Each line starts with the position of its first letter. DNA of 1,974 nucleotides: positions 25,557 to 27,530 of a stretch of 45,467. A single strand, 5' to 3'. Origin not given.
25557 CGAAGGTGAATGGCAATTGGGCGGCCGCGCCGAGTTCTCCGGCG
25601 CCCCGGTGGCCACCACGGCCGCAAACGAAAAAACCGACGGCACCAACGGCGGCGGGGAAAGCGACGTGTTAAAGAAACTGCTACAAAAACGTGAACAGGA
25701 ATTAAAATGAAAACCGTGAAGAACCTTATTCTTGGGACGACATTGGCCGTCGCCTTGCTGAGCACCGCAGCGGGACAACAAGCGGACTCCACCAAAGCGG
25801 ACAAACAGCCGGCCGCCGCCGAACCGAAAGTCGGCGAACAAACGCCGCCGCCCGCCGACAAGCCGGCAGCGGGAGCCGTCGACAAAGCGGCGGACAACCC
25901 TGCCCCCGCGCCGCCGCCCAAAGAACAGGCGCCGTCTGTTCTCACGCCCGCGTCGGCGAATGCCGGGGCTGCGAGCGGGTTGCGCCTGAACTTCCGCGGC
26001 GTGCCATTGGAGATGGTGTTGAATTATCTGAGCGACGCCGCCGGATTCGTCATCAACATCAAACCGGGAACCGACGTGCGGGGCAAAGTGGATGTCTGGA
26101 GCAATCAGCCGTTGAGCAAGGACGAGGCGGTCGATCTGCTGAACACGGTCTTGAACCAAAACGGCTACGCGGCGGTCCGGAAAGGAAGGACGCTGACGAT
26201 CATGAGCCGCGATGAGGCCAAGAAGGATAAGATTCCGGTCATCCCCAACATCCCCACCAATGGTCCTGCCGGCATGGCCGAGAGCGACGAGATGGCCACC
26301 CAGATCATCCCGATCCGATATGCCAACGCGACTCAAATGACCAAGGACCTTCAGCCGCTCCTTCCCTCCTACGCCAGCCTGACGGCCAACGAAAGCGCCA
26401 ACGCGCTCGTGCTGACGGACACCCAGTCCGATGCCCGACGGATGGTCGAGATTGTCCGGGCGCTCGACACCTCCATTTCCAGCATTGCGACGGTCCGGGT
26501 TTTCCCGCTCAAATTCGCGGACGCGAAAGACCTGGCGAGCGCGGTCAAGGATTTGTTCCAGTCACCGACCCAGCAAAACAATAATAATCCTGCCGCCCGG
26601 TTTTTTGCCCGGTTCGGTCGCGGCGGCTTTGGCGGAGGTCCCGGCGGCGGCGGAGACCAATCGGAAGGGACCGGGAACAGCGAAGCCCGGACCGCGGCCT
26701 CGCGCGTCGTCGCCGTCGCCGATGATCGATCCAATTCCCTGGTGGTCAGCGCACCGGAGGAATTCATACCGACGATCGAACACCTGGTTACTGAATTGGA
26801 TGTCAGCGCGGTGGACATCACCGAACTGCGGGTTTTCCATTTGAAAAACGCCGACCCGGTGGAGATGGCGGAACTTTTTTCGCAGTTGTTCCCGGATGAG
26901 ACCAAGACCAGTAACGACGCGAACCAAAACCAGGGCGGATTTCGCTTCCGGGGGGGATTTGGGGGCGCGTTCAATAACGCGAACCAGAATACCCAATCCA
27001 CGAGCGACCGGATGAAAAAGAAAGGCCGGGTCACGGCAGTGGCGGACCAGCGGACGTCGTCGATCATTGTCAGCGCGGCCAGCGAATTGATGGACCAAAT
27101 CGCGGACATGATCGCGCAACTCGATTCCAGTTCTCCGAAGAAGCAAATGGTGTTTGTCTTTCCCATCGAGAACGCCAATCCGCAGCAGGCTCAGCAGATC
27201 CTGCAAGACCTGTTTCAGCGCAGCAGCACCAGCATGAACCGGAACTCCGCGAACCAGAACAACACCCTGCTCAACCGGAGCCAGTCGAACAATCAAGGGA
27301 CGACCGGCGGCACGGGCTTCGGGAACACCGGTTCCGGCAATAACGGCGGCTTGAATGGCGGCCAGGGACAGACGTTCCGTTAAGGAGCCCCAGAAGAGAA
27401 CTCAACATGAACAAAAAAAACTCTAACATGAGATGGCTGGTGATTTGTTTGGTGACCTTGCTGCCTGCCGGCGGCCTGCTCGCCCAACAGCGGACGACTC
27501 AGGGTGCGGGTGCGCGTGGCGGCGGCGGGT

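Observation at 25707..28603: Secretin split into two separately exported polypeptides, with the break inside the loop of the last N-domain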

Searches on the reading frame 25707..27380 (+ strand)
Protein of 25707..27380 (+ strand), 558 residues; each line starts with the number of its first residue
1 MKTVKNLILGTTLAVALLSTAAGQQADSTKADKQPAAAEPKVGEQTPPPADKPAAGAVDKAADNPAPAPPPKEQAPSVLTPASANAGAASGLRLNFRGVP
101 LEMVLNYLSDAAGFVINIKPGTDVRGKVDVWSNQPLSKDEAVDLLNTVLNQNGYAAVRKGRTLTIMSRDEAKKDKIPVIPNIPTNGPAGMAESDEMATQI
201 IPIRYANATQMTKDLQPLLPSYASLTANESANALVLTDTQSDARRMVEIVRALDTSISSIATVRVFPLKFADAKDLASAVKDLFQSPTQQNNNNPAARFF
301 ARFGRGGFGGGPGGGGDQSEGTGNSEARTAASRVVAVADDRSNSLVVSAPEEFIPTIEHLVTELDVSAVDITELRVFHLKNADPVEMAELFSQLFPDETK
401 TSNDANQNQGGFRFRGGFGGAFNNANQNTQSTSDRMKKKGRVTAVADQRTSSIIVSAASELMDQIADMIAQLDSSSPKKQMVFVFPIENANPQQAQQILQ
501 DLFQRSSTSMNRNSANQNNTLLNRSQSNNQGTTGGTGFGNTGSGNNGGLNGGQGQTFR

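Call 3: search_protein_families(library=pfam, proteins=[window:25707-27380:+], max_evalue=1)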
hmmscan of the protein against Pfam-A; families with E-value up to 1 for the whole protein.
window:25707-27380:+ (558 aa): 3 families
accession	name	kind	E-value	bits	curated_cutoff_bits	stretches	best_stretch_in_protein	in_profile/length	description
PF03958.22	Secretin_N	-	2.2e-44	150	28.2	4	263-366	1-65/69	Bacterial type II/III secretion system short domain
PF21305.2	type_II_gspD_N0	-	4.7e-11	42.8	27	1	94-160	1-65/71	GspD-like, N0 domain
PF07660.19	STN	-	0.057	13.7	28.4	1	145-167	29-51/52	Secretin and TonB N terminus short domain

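Call 4: search_protein_families(library=ncbifam, proteins=[window:25707-27380:+], max_evalue=1)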
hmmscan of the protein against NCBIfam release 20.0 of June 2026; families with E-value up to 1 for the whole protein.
window:25707-27380:+ (558 aa): 6 families
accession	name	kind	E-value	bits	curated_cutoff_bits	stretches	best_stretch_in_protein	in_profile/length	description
TIGR02517.1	type_II_gspD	equivalog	1.8e-61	208.3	351.35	2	94-431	1-294/600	type II secretion system secretin GspD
TIGR02515.1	IV_pilus_PilQ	subfamily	6.3e-22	78.1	284.35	3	92-258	4-170/428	type IV pilus secretin PilQ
NF010083.0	PRK13568.1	equivalog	7.7e-10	38.1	554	1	83-260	19-189/419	DNA uptake porin HofQ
TIGR02516.1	type_III_yscC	equivalog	1.4e-09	37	238.45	3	425-497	182-252/463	type III secretion system outer membrane ring subunit SctC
NF007851.2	PRK10560.1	exception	0.00098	18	598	1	83-259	15-180/412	DNA uptake porin HofQ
NF011873.0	PRK15346.1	equivalog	0.0037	16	524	0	324-371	227-273/499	EscC/YscC/HrcC family type III secretion system outer membrane ring protein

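Call 14: search_solved_structures(query=window:25707-27380:+, show_alignments=2, max_evalue=0.00001)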
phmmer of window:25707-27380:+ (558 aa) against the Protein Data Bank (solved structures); distinct sequences matched with E-value up to 0.00001: 13.
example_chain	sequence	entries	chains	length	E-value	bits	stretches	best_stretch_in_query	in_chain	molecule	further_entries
5wln_G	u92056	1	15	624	4.6e-16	62.3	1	93-270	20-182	Type II secretion system protein D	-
5zdh_A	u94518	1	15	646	8.1e-16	61.5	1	116-287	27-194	Type II secretion system protein D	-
5wq7_A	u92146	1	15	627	5.8e-15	58.7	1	95-285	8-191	Putative type II secretion system protein D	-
5wq9_A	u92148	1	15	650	9.4e-14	54.7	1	95-291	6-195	Type II secretion system protein D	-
5wq8_A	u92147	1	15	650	9.6e-14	54.7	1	95-291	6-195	Type II secretion system protein D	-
6i1x_A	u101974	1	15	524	9.4e-13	51.4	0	224-383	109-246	Type II secretion system protein D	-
4e9j_A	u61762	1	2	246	1.4e-12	50.9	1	93-269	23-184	General secretion pathway protein D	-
6hcg_A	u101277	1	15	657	1.6e-12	50.7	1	77-285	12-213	Type II secretion system protein D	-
5ngi_A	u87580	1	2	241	1.6e-12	50.7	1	93-270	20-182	Type II secretion system protein D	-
5mp2_A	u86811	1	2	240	1.8e-12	50.5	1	93-271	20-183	Type II secretion system protein D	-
4ec5_A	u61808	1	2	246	2e-12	50.4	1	93-258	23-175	General secretion pathway protein D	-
3ezj_A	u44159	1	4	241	4.6e-12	49.1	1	95-287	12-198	General secretion pathway protein GspD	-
6i1y_A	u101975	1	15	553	5.2e-07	32.5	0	204-292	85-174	General secretion pathway protein GspD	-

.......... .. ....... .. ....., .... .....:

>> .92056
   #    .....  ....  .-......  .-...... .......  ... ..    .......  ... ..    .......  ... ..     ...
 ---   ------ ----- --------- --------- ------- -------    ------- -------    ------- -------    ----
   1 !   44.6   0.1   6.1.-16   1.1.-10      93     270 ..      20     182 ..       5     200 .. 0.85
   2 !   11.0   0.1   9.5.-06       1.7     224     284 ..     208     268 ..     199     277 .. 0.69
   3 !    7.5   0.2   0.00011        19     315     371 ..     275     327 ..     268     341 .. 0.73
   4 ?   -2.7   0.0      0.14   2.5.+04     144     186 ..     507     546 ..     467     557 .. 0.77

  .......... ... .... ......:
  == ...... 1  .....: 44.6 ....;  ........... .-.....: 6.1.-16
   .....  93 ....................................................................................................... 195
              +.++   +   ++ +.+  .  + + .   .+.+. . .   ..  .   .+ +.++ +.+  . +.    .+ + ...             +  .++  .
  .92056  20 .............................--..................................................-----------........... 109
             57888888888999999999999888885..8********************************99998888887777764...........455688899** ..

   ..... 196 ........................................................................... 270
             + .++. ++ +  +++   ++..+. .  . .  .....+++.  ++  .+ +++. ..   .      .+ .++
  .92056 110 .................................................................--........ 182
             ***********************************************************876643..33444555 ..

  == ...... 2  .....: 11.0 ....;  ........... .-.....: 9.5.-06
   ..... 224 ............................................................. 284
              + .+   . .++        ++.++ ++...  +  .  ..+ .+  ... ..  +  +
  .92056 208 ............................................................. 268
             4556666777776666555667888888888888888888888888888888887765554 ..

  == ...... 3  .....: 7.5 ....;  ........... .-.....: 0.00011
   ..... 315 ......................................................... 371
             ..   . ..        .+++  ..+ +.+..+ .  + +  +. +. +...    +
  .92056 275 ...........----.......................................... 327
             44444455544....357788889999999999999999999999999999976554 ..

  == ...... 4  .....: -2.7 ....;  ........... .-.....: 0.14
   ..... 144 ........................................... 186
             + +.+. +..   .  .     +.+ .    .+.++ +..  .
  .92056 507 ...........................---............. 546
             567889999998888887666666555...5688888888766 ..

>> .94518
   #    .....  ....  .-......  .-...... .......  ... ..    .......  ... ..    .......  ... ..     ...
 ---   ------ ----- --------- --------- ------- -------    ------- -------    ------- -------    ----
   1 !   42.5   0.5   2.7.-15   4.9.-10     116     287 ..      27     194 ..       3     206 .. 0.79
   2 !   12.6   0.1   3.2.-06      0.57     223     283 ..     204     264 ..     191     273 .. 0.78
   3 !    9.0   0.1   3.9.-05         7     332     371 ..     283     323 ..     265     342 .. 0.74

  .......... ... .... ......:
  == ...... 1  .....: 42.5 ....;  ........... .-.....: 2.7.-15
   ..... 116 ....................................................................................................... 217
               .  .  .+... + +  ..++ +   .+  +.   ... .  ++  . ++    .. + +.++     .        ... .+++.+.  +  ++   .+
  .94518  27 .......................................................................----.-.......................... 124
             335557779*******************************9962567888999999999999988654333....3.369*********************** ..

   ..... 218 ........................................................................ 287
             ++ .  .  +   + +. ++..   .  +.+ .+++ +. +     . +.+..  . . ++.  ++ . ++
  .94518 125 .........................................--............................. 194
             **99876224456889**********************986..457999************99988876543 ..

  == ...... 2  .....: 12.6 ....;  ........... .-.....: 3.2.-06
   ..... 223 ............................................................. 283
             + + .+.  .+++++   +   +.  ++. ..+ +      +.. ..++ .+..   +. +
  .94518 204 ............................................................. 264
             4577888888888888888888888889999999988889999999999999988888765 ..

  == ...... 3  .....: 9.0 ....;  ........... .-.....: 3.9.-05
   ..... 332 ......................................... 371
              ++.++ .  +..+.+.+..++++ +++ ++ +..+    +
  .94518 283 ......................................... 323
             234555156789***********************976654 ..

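Call 43: find_homologous_proteins(query=window:25707-27380:+)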
Query window:25707-27380:+ (558 aa): 3276 proteins with E <= 0.001 among 8000 candidates; the best 120 are listed.
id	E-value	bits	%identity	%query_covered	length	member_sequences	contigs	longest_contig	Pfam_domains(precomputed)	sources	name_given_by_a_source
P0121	0.0e+0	1189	99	100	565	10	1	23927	PF21305.3,PF03958.23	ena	-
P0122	3.2e-268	909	77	100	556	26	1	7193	PF21305.3,PF03958.23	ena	-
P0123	3.6e-266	902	76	100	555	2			PF21305.3,PF03958.23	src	-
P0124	4.2e-265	899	78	100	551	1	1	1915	PF21305.3,PF03958.23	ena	-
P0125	2.6e-254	863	73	100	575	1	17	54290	PF21305.3,PF03958.23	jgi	jgi:type II secretory pathway component GspD/PulD (secretin)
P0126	9.1e-251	851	74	94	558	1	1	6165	PF21305.3,PF03958.23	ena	-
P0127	3.5e-245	833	71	97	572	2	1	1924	PF21305.3,PF03958.23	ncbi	-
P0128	2.1e-235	801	71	100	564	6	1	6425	PF21305.3,PF03958.23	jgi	-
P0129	2.8e-235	800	78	87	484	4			PF21305.3,PF03958.23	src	-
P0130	7.8e-230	782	65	98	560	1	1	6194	PF21305.3,PF03958.23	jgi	jgi:general secretion pathway protein D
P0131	6.8e-227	773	69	94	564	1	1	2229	PF21305.3,PF03958.23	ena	-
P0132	9.6e-227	772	68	99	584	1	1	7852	PF21305.3,PF03958.23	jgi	jgi:type II secretory pathway component GspD/PulD (secretin)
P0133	3.4e-226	770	67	99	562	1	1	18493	PF21305.3,PF03958.23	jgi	jgi:type II secretory pathway component GspD/PulD (secretin)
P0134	2.6e-219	748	67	94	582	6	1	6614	PF21305.3,PF03958.23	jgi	-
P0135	4.6e-219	747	66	99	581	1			PF21305.3,PF03958.23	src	-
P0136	4.1e-218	744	66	99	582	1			PF21305.3,PF03958.23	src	-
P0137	8.7e-217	739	65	99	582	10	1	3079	PF21305.3,PF03958.23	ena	-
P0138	6.0e-211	720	64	94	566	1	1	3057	PF21305.3,PF03958.23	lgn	-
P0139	9.1e-211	720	64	98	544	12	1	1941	PF21305.3,PF03958.23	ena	-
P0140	8.3e-209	713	71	83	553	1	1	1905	PF21305.3,PF03958.23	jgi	-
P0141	2.3e-204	698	78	79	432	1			PF21305.3,PF03958.23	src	-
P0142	3.0e-202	691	65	94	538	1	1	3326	PF21305.3,PF03958.23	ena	-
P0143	1.5e-201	689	71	78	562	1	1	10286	PF21305.3,PF03958.23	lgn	-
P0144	7.2e-199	680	70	80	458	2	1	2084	PF21305.3,PF03958.23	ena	-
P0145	5.1e-195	668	60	97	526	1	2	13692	PF21305.3,PF03958.23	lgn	-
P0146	3.6e-191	655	59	100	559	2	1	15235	PF21305.3,PF03958.23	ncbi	-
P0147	3.7e-191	655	70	73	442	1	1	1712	PF21305.3,PF03958.23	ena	-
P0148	1.1e-185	637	73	73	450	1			PF21305.3,PF03958.23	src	-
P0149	9.1e-184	630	59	99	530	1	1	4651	PF21305.3,PF03958.23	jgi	jgi:general secretion pathway protein D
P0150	7.0e-183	628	63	89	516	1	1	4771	PF21305.3,PF03958.23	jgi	jgi:general secretion pathway protein D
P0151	1.4e-179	617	59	88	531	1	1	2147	PF21305.3,PF03958.23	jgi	jgi:general secretion pathway protein D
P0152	1.3e-178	613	63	86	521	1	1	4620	PF21305.3,PF03958.23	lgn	-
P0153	2.3e-178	613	62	83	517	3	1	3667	PF21305.3,PF03958.23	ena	-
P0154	3.4e-178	612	62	84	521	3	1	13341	PF21305.3,PF03958.23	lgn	-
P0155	1.2e-177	610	60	89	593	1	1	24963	PF21305.3,PF03958.23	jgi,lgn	jgi:type II secretory pathway component GspD/PulD (secretin)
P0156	2.4e-177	609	56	96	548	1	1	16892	PF21305.3,PF03958.23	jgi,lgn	jgi:general secretion pathway protein D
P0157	1.1e-174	601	71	73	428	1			PF21305.3,PF03958.23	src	-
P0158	1.1e-174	600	54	97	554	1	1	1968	PF21305.3,PF03958.23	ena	-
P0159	2.1e-174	600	57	95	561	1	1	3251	PF21305.3,PF03958.23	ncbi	-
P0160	1.0e-173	597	73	68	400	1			PF21305.3,PF03958.23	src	-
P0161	1.0e-172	594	57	96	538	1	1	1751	PF21305.3,PF03958.23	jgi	-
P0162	5.0e-172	592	63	79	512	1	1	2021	PF21305.3,PF03958.23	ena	-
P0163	5.4e-172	592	62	85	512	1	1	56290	PF21305.3,PF03958.23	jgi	jgi:general secretion pathway protein D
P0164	9.7e-172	591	54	96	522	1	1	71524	PF21305.3,PF03958.23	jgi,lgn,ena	-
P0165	1.7e-171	590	62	79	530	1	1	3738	PF21305.3,PF03958.23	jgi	jgi:type II secretory pathway component GspD/PulD (secretin)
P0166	2.3e-171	590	63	80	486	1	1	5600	PF21305.3,PF03958.23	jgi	jgi:general secretion pathway protein D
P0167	8.6e-171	588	56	95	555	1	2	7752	PF21305.3,PF03958.23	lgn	-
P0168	1.1e-170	587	57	96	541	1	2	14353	PF21305.3,PF03958.23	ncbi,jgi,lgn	jgi:type II secretory pathway component GspD/PulD (secretin)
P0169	1.1e-170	587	68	75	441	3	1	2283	PF21305.3,PF03958.23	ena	-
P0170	1.1e-170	587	56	100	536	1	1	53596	PF21305.3,PF03958.23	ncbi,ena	-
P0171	5.6e-170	585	56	94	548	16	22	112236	PF21305.3,PF03958.23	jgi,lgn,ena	jgi:general secretion pathway protein D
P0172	1.1e-169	584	55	96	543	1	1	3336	PF21305.3,PF03958.23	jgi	jgi:type II secretory pathway component GspD/PulD (secretin)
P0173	1.9e-169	583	55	100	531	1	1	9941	PF21305.3,PF03958.23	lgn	-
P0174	5.0e-169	582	55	96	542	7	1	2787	PF21305.3,PF03958.23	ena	-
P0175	6.4e-169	582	55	96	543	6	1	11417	PF21305.3,PF03958.23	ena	-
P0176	8.5e-169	581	59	90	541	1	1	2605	PF21305.3,PF03958.23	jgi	jgi:type II secretory pathway component GspD/PulD (secretin)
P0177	1.0e-168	581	55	98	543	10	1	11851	PF21305.3,PF03958.23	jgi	-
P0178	1.2e-168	581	64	75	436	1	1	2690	PF21305.3,PF03958.23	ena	-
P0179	1.3e-168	581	54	98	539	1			PF21305.3,PF03958.23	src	-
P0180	2.5e-168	580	60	82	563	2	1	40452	PF21305.3,PF03958.23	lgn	-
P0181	3.3e-168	579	54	98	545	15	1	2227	PF21305.3,PF03958.23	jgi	-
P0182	3.5e-168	579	61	79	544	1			PF21305.3,PF03958.23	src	-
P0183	4.2e-168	579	56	96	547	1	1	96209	PF21305.3,PF03958.23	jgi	jgi:type II secretory pathway component GspD/PulD (secretin)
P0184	4.3e-168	579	56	96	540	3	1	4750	PF21305.3,PF03958.23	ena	-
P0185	5.3e-168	578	61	84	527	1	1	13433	PF21305.3,PF03958.23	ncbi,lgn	-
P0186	5.5e-168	578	61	77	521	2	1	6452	PF21305.3,PF03958.23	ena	-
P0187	7.4e-168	578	55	96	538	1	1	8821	PF21305.3,PF03958.23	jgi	-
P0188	8.1e-168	578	57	94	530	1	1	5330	PF21305.3,PF03958.23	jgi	jgi:type II secretory pathway component GspD/PulD (secretin)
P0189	8.2e-168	578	63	74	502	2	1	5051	PF21305.3,PF03958.23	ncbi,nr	ncbi:MAG: hypothetical protein L0Y58_03245, partial [Verrucomicrobia subdivision 3 bacterium]|nr:hyp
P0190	8.7e-168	578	56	96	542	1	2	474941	PF21305.3,PF03958.23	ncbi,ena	-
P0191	1.8e-167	577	61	79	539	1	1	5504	PF21305.3,PF03958.23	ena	-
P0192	1.8e-167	577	61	81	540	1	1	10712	PF21305.3,PF03958.23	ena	-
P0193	2.0e-167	577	60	82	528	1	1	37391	PF21305.3,PF03958.23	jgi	jgi:general secretion pathway protein D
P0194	2.2e-167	576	55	96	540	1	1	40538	PF21305.3,PF03958.23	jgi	jgi:type II secretory pathway component GspD/PulD (secretin)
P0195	2.4e-167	576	54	100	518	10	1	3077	PF21305.3,PF03958.23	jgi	jgi:general secretion pathway protein D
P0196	3.9e-167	576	57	89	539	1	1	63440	PF21305.3,PF03958.23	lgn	-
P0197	4.9e-167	575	56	96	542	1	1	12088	PF21305.3,PF03958.23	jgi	jgi:type II secretory pathway component GspD/PulD (secretin)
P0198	5.7e-167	575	58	78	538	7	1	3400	PF21305.3,PF03958.23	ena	-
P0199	6.7e-167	575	55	94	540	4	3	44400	PF21305.3,PF03958.23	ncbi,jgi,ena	jgi:type II secretory pathway component GspD/PulD (secretin)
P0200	7.7e-166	571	57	84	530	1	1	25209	PF21305.3,PF03958.23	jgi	jgi:general secretion pathway protein D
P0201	1.0e-165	571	60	80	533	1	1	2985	PF21305.3,PF03958.23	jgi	jgi:general secretion pathway protein D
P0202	1.3e-165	571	56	89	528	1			PF21305.3,PF03958.23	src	-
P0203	1.5e-165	570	57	79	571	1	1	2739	PF21305.3,PF03958.23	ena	-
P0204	3.1e-165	569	61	79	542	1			PF21305.3,PF03958.23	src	-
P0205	3.7e-165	569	58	85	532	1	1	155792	PF21305.3,PF03958.23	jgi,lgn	jgi:general secretion pathway protein D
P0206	5.7e-165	568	59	78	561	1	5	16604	PF21305.3,PF03958.23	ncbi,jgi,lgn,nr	ncbi:MAG: hypothetical protein FJ387_21740 [Verrucomicrobia bacterium]|nr:hypothetical protein [Verr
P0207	8.0e-165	568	63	85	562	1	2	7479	PF21305.3,PF03958.23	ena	-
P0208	8.7e-165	568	60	77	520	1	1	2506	PF21305.3,PF03958.23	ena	-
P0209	8.9e-165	568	61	76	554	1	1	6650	PF21305.3,PF03958.23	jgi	-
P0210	1.1e-164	568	58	82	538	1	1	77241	PF21305.3,PF03958.23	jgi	jgi:type II secretory pathway component GspD/PulD (secretin)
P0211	1.2e-164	567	58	78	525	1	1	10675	PF21305.3,PF03958.23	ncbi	-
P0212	2.8e-164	566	57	84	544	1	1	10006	PF21305.3,PF03958.23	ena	-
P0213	4.4e-164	566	57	82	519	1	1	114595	PF21305.3,PF03958.23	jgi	jgi:general secretion pathway protein D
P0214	5.5e-164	565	58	87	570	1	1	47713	PF21305.3,PF03958.23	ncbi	-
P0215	6.5e-164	565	61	80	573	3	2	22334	PF21305.3,PF03958.23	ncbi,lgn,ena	ncbi:MAG: secretin N-terminal domain-containing protein [Verrucomicrobiota bacterium]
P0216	7.0e-164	565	55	94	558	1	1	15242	PF21305.3,PF03958.23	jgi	jgi:type II secretory pathway component GspD/PulD (secretin)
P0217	2.7e-163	563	55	95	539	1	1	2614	PF21305.3,PF03958.23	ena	-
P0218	3.1e-163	563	58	82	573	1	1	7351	PF21305.3,PF03958.23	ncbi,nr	ncbi:MAG: hypothetical protein HY674_12125 [Chloroflexi bacterium]|nr:hypothetical protein [Chlorofl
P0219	3.2e-163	563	53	93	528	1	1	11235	PF21305.3,PF03958.23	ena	-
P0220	4.0e-163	562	62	80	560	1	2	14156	PF21305.3,PF03958.23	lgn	-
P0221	7.5e-163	561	55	95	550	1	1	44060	PF21305.3,PF03958.23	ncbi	ncbi:MAG: secretin N-terminal domain-containing protein [Limisphaerales bacterium]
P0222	8.2e-163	561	53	97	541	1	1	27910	PF21305.3,PF03958.23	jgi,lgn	-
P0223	1.2e-162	561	59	84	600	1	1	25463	PF21305.3,PF03958.23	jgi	jgi:general secretion pathway protein D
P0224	1.4e-162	561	57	83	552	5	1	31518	PF21305.3,PF03958.23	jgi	-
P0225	1.6e-162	560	54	96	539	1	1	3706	PF21305.3,PF03958.23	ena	-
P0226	2.2e-162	560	54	94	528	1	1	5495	PF21305.3,PF03958.23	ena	-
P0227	2.2e-162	560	54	87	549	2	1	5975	PF21305.3,PF03958.23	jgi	jgi:general secretion pathway protein D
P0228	2.3e-162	560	59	80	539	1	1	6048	PF21305.3,PF03958.23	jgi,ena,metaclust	metaclust:\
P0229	6.1e-162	558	54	85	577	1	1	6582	PF21305.3,PF03958.23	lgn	-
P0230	7.6e-162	558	59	80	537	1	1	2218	PF21305.3,PF03958.23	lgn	-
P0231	1.1e-161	558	55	87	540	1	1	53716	PF21305.3,PF03958.23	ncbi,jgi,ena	-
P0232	1.1e-161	558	56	87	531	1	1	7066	PF21305.3,PF03958.23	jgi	jgi:type II secretory pathway component GspD/PulD (secretin)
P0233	1.4e-161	557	63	76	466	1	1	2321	PF21305.3,PF03958.23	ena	-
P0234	1.4e-161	557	57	74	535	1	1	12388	PF21305.3,PF03958.23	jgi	jgi:general secretion pathway protein D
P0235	1.6e-161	557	57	84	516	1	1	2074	PF21305.3,PF03958.23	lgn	-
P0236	2.5e-161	556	54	89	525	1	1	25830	PF21305.3,PF03958.23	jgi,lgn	jgi:general secretion pathway protein D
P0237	2.6e-161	556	53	94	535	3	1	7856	PF21305.3,PF03958.23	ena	-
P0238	3.6e-161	556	57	79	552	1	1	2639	PF21305.3,PF03958.23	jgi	jgi:type II secretory pathway component GspD/PulD (secretin)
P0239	4.2e-161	556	61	77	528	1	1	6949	PF21305.3,PF03958.23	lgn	-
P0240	8.7e-161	555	57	74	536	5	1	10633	PF21305.3,PF03958.23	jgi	-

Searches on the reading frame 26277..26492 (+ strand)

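Call 24: search_protein_families(library=pfam, proteins=[window:26277-26492:+], max_evalue=10)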
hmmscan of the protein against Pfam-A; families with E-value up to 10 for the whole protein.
seq(72 aa): 2 families
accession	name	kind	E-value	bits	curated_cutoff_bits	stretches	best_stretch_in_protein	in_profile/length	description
PF03958.22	Secretin_N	-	7.9e-12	45.7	28.2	1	8-65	1-65/69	Bacterial type II/III secretion system short domain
PF20249.3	VasX_N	-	0.18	12.3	27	1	8-38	8-38/156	VasX toxin N-terminal region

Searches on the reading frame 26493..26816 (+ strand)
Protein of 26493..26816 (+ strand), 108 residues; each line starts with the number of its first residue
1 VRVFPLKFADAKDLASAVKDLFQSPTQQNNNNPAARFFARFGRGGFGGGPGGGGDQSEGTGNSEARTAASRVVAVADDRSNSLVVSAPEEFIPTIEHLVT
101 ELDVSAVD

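Call 24: search_protein_families(library=pfam, proteins=[window:26493-26816:+], max_evalue=10)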
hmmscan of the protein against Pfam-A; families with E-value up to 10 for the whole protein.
seq(108 aa): 1 family
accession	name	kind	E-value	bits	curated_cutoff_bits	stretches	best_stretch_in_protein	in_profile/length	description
PF03958.22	Secretin_N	-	2.2e-16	60.3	28.2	1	1-104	1-65/69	Bacterial type II/III secretion system short domain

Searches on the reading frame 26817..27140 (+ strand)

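Call 24: search_protein_families(library=pfam, proteins=[window:26817-27140:+], max_evalue=10)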
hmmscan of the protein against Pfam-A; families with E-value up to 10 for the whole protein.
seq(108 aa): 1 family
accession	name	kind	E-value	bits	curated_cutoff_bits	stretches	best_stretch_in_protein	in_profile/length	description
PF03958.22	Secretin_N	-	1.3e-12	48.2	28.2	1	5-105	2-66/69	Bacterial type II/III secretion system short domain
